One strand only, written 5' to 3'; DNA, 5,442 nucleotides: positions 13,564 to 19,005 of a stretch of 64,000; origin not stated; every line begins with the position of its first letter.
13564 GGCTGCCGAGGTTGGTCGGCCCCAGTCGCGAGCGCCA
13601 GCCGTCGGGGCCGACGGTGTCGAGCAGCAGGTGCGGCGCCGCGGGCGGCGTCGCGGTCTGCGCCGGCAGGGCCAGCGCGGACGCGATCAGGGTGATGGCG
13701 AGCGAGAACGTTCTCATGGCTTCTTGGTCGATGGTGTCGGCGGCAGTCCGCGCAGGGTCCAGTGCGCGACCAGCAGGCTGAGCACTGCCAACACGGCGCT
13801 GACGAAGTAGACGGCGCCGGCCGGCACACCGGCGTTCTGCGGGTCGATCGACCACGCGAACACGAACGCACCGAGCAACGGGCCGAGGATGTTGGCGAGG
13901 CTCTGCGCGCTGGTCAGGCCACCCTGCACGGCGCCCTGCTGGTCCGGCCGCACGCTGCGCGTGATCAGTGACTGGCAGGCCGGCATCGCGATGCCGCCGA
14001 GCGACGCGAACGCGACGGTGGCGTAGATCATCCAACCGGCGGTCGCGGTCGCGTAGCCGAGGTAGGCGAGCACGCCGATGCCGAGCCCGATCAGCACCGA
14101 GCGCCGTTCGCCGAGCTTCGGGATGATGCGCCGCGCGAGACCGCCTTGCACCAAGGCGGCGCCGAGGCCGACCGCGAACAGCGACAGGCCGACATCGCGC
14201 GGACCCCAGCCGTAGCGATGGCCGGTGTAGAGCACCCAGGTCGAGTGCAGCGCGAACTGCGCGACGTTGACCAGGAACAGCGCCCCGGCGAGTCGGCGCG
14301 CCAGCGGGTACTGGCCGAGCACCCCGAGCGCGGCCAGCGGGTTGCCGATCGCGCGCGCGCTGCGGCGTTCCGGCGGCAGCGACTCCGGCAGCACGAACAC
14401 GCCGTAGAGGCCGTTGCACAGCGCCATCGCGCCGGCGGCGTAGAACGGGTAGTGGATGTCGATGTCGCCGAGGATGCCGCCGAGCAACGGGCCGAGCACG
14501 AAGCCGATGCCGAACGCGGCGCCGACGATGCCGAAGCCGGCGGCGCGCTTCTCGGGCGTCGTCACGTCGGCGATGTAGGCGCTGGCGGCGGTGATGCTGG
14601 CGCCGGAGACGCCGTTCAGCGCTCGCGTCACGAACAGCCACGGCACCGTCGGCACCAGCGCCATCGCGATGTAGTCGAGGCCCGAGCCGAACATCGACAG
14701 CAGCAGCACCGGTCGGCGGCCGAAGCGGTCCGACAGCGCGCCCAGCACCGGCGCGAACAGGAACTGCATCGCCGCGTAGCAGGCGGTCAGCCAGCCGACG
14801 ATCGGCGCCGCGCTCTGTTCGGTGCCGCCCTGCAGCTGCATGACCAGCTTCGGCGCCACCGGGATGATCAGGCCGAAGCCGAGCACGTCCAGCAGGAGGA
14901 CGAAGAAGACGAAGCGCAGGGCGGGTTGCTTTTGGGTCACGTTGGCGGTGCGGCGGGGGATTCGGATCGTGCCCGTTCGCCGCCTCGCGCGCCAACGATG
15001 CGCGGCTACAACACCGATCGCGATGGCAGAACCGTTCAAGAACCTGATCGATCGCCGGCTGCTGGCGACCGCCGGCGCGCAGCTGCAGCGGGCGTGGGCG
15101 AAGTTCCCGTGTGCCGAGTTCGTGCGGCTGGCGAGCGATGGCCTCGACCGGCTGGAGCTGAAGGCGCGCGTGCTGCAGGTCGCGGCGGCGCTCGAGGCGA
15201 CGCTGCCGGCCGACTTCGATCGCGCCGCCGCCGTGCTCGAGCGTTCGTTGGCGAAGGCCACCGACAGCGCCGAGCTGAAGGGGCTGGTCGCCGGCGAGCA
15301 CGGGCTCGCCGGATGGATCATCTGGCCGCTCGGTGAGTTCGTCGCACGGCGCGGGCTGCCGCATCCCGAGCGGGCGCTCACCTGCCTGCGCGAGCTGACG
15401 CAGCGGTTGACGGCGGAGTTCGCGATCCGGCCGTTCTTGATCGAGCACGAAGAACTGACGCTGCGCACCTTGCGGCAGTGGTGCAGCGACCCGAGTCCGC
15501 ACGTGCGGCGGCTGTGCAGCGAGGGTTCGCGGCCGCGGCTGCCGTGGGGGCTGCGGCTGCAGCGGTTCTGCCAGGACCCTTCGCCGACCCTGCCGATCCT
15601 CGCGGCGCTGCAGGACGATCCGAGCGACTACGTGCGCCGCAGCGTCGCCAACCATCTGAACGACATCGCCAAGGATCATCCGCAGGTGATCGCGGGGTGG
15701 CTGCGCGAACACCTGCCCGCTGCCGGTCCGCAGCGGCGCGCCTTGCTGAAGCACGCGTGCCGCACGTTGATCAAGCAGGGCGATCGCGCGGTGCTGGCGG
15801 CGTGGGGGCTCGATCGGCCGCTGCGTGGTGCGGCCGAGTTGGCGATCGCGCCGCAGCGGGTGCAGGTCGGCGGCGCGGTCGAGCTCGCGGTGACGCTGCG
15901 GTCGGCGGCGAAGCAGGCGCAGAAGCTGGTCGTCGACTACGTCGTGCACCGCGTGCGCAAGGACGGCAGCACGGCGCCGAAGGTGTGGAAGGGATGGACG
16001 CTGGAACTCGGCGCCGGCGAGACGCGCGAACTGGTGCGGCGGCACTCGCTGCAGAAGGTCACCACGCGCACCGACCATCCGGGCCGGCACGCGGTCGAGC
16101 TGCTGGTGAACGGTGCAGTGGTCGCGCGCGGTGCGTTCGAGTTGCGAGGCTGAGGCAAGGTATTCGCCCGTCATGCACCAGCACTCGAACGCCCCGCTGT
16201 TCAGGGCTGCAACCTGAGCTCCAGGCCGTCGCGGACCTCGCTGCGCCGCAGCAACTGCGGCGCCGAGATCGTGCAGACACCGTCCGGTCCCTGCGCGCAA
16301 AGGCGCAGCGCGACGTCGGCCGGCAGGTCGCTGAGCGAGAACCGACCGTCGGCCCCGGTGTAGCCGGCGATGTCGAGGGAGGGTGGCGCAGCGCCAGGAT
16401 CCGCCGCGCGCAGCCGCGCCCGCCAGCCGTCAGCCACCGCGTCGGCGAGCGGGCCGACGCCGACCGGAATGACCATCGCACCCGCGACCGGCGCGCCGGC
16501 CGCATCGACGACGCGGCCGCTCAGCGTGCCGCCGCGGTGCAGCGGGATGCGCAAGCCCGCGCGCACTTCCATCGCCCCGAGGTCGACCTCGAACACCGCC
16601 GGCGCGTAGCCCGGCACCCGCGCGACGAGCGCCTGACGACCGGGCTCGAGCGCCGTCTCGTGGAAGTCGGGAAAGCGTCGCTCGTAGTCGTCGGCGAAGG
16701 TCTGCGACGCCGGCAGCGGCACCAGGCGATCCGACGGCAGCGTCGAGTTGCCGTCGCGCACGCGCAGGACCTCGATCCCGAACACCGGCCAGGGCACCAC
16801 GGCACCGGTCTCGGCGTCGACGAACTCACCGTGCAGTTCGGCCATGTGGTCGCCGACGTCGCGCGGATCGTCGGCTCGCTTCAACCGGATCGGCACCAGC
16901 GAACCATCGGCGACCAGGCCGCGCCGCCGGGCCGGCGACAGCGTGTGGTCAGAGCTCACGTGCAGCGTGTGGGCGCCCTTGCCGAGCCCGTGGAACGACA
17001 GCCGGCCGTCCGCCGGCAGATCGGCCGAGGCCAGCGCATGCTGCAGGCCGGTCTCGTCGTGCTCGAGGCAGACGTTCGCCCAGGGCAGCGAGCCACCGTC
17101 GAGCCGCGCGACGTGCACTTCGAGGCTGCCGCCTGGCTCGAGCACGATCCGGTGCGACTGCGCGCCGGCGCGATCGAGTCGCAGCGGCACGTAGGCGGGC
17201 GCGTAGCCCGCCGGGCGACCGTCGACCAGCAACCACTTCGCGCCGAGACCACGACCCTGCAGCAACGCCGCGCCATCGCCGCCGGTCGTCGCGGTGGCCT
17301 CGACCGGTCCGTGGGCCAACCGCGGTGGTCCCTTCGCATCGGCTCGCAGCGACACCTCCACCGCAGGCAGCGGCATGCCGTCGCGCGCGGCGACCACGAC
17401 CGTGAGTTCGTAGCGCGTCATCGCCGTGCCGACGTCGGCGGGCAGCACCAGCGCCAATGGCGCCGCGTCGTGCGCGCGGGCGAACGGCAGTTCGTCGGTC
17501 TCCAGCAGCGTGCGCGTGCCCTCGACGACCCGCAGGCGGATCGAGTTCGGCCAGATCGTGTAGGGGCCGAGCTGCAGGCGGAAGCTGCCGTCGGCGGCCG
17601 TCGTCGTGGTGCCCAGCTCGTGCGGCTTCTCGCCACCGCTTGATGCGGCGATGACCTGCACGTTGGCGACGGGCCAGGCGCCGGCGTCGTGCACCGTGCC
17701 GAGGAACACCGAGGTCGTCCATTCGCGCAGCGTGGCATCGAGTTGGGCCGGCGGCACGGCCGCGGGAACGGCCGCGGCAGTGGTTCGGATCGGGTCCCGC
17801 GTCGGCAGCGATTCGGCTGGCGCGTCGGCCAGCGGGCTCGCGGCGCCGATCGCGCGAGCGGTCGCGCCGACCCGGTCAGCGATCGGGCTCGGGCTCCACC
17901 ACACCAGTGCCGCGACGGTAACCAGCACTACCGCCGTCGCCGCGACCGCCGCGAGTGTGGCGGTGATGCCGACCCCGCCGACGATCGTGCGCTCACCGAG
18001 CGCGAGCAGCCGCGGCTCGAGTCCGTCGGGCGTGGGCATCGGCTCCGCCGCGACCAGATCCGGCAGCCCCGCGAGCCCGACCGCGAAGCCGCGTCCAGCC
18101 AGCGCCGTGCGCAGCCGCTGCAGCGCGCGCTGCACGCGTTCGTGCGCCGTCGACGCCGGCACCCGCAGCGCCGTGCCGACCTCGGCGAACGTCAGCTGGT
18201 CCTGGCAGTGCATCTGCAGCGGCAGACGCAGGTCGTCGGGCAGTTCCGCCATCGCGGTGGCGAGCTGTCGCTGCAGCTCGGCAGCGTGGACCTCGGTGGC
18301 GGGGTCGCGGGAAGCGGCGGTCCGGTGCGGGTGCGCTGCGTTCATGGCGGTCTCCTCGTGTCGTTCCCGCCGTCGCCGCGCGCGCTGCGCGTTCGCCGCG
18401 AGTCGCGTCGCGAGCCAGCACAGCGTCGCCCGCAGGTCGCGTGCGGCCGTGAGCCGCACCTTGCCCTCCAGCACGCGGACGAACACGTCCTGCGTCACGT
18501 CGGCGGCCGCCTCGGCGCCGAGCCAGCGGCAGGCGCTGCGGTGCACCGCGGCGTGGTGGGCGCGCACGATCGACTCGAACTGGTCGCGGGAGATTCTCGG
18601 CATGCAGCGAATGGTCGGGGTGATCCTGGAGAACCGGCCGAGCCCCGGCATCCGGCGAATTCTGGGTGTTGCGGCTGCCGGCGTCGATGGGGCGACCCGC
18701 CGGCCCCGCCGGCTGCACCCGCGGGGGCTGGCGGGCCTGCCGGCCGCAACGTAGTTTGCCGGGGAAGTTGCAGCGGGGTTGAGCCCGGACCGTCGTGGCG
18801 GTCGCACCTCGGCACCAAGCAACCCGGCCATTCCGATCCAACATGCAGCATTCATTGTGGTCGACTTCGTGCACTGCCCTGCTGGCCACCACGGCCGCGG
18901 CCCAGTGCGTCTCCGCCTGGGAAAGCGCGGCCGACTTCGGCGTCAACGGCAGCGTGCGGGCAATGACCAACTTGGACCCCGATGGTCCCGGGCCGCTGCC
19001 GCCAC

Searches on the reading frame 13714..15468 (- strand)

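Call 12: search_protein_families(library=ncbifam, proteins=[window:13714-15468:-], max_evalue=0.00001)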
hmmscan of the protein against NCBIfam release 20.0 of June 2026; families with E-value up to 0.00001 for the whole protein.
window:13714-15468:- (584 aa): 47 families (the best 25 are shown)
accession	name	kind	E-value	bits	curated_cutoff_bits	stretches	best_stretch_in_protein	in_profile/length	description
NF012174.0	tet_MFS_A_B_C_D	equivalog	1.7e-94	316.8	475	1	185-566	5-380/382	Tet(A)/Tet(B)/Tet(C) family tetracycline efflux MFS transporter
NF045486.1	tet_MFS_30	exception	2.7e-79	267.2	730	1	187-564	8-379/392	tetracycline efflux MFS transporter Tet(30)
NF012193.0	tet_MFS_A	exception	5.2e-74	249.6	840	1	187-556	9-378/394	tetracycline efflux MFS transporter Tet(A)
NF012191.0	tet_MFS_C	exception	2e-70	237.7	850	1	184-559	7-376/396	tetracycline efflux MFS transporter Tet(C)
NF045684.1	tet_MFS_65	exception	3e-65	220.9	800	1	193-560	7-374/383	tetracycline efflux MFS transporter Tet(65)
NF012207.0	tet_MFS_H_J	exception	6.2e-64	216.4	700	1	187-569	8-385/392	Tet(H)/Tet(J) family tetracycline efflux MFS transporter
NF012195.0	tet_MFS_H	exception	1e-60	205.9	840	1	187-570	8-386/392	tetracycline efflux MFS transporter Tet(H)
NF012187.0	tet_MFS_E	exception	4.1e-60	204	820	1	188-568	9-384/405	tetracycline efflux MFS transporter Tet(E)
NF012192.0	tet_MFS_G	exception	6.3e-60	203.3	800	1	189-566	10-381/391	tetracycline efflux MFS transporter Tet(G)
NF012190.1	tet_MFS_B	exception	3.7e-59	200.7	850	1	187-542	8-362/400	tetracycline efflux MFS transporter Tet(B)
NF012194.0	tet_MFS_J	exception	6e-59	199.9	870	1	186-569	7-384/398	tetracycline efflux MFS transporter Tet(J)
NF012186.0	tet_MFS_D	exception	8.6e-59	199.5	775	1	187-564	8-377/394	tetracycline efflux MFS transporter Tet(D)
NF012188.1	tet_MFS_Y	exception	1.5e-58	198.8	820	1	188-564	9-378/391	tetracycline efflux MFS transporter Tet(Y)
NF045488.1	tet_MFS_62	exception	4e-58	197.4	775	1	184-562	4-376/385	tetracycline efflux MFS transporter Tet(62)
NF012177.1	tet_MFS_42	exception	7.1e-39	134.2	850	1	190-560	5-380/411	tetracycline efflux MFS transporter Tet(42)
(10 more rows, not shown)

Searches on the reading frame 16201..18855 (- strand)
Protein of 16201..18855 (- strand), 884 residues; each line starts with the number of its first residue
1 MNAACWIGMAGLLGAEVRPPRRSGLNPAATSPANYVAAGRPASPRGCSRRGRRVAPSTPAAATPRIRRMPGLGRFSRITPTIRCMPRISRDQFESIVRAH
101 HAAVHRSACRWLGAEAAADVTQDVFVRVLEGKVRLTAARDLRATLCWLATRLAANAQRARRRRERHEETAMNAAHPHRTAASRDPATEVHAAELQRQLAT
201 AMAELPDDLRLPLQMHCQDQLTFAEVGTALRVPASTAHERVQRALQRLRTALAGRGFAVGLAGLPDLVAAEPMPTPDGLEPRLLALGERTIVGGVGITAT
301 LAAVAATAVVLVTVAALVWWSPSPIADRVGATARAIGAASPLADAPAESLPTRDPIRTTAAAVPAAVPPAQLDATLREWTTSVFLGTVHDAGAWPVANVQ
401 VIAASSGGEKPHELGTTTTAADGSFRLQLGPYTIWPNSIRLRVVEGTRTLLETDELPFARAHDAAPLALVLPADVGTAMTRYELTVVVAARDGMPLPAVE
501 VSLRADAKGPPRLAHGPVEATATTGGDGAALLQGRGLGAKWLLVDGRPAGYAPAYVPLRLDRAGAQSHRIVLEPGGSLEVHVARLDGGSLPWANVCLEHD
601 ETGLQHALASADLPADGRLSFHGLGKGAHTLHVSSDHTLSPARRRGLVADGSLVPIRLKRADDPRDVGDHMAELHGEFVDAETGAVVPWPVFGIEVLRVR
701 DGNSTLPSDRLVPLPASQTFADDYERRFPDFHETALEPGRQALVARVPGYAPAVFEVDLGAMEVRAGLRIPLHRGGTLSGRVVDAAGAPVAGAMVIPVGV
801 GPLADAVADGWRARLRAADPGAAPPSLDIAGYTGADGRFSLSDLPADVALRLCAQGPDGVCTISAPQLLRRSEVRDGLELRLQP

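Call 12: search_protein_families(library=ncbifam, proteins=[window:16201-18855:-], max_evalue=0.00001)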
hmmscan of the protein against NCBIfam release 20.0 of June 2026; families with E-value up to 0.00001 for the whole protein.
window:16201-18855:- (884 aa): 29 families (the best 25 are shown)
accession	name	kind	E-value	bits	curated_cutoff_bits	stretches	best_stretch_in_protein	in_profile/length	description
TIGR02985.1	Sig70_bacteroi1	subfamily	2.4e-17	63.6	126.4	1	92-252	2-162/162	RNA polymerase sigma-70 factor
TIGR02937.1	sigma70-ECF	superfamily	3.7e-17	62.4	42.9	1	92-252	2-165/165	sigma-70 family RNA polymerase sigma factor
NF009166.1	PRK12513.1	equivalog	1.4e-16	60.7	206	1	91-254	22-188/193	RNA polymerase sigma factor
NF058625.1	sigma_PG0214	equivalog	1e-14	54.6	130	1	90-252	3-161/170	GFO_1088 family ECF-type sigma factor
NF009172.0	PRK12519.1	subfamily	1.9e-14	53.6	222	1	99-253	37-190/194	RNA polymerase sigma factor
NF007229.0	PRK09647.1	equivalog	1.1e-12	47.8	265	1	92-255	45-205/220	RNA polymerase sigma factor SigE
NF009171.0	PRK12518.1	equivalog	3.9e-11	43.1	208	1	87-256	23-188/191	RNA polymerase sigma factor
NF007223.0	PRK09641.1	equivalog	4.5e-11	42.9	209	1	88-252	15-184/187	RNA polymerase sigma factor SigW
TIGR02983.1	SigE-fam_strep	subfamily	2.2e-10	40.6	141.55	1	90-253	5-159/162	SigE family RNA polymerase sigma factor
NF008888.0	PRK11922.1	equivalog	2.9e-10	40.2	204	1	90-253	29-197/231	RNA polymerase sigma factor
NF007232.0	PRK09651.1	subfamily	3e-10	40.4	185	1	89-246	9-162/173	RNA polymerase sigma factor FecI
NF009164.0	PRK12511.1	equivalog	9.4e-10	38.3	185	1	114-250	28-157/182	RNA polymerase sigma factor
NF007227.0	PRK09645.1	subfamily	2.5e-09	37.3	202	1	92-257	14-175/177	sigma-70 family RNA polymerase sigma factor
TIGR02984.1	Sig-70_plancto1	subfamily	5.2e-09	36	183.75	1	167-252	104-188/189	RNA polymerase sigma-70 factor, Planctomycetaceae-specific subfamily 1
NF004113.0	PRK05602.1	equivalog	9.9e-09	35.1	208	1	91-255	45-204/211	RNA polymerase sigma factor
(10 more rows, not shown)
